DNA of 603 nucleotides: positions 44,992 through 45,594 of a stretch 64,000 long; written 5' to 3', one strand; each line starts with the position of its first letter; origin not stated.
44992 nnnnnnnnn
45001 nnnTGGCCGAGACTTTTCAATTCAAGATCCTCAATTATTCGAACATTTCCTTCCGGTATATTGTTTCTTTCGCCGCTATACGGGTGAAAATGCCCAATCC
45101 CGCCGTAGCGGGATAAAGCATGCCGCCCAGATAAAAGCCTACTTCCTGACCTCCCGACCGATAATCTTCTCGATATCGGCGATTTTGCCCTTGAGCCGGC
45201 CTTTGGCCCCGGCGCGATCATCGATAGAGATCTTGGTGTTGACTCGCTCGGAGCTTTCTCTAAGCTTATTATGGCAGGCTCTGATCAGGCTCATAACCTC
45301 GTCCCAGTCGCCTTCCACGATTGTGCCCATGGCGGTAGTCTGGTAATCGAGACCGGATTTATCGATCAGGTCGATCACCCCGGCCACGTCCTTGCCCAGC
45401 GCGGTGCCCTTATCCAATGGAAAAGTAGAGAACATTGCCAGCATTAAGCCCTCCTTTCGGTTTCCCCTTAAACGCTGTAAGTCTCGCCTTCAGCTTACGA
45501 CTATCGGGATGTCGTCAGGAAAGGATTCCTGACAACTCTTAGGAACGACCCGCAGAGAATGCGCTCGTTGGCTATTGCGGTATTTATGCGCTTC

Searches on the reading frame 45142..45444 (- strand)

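Call 68: search_protein_families(library=pfam, proteins=[window:45142-45444:-], max_evalue=0.00001)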
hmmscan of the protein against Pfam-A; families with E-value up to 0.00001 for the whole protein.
window:45142-45444:- (101 aa): 1 family
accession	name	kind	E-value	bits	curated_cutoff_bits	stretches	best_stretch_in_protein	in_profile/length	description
PF01910.22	Thiamine_BP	-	4.8e-26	91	24.9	1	4-91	2-91/92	Thiamine-binding protein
